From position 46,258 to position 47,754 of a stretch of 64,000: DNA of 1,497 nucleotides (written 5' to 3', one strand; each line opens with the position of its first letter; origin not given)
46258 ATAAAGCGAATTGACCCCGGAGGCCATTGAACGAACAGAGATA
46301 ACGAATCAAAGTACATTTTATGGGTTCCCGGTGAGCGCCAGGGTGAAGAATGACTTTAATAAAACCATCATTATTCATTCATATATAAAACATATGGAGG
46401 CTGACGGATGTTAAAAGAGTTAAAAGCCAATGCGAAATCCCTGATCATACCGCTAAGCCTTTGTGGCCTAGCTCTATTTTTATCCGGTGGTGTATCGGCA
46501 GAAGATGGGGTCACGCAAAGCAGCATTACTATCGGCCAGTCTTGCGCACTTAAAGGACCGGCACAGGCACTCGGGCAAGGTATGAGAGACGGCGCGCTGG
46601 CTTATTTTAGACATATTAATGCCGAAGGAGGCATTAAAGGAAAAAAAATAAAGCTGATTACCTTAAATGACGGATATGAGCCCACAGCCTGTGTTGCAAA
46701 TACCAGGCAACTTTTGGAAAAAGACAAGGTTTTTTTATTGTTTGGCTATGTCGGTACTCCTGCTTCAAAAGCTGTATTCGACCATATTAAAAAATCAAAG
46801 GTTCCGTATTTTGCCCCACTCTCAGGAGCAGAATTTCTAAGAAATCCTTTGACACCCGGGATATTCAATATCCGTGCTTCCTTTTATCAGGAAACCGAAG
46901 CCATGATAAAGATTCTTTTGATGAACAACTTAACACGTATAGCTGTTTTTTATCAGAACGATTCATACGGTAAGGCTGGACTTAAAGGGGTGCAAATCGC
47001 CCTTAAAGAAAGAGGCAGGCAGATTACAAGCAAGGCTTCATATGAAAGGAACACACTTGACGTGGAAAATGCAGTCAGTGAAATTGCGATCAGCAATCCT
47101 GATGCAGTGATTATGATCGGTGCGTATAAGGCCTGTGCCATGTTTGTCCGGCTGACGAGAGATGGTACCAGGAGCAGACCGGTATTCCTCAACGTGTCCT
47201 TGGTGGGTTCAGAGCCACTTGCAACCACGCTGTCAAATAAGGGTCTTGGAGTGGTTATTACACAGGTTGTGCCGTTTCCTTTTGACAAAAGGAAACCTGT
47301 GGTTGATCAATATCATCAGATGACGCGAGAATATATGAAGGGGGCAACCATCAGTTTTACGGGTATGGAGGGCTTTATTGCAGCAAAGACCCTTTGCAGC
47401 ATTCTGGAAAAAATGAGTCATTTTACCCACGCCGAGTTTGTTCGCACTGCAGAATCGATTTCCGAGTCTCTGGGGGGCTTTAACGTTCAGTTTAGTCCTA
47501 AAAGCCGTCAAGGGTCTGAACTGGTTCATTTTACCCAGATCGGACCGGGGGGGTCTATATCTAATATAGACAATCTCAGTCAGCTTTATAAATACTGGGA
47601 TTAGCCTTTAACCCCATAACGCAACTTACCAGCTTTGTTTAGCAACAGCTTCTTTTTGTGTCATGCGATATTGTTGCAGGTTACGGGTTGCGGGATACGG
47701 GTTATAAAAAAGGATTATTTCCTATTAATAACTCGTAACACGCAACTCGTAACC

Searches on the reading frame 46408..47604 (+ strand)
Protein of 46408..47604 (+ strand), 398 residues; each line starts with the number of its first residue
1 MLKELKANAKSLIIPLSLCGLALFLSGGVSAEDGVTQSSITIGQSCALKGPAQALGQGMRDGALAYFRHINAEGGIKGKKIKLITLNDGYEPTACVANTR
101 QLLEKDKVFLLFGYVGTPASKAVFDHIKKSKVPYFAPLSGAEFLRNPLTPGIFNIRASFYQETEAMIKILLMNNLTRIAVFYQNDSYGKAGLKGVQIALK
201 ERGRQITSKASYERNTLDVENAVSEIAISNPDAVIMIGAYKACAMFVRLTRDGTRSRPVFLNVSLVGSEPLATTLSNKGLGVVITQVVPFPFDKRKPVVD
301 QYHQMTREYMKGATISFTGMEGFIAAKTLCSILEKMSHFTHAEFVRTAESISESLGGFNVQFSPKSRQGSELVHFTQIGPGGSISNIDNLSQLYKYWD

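Call 74: search_protein_families(library=pfam, proteins=[window:46408-47604:+], max_evalue=0.00001)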
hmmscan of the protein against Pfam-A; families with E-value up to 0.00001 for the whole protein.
window:46408-47604:+ (398 aa): 3 families
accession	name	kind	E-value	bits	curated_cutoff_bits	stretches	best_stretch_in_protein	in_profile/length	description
PF13458.12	Peripla_BP_6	-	2.9e-48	165.8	31.7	1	39-381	1-341/343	Periplasmic binding protein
PF01094.35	ANF_receptor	-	5.8e-13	49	25.4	1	68-237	11-184/353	Receptor family ligand binding region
PF13433.12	Peripla_BP_5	-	1.2e-09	38.2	27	1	47-254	8-213/363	Periplasmic binding protein domain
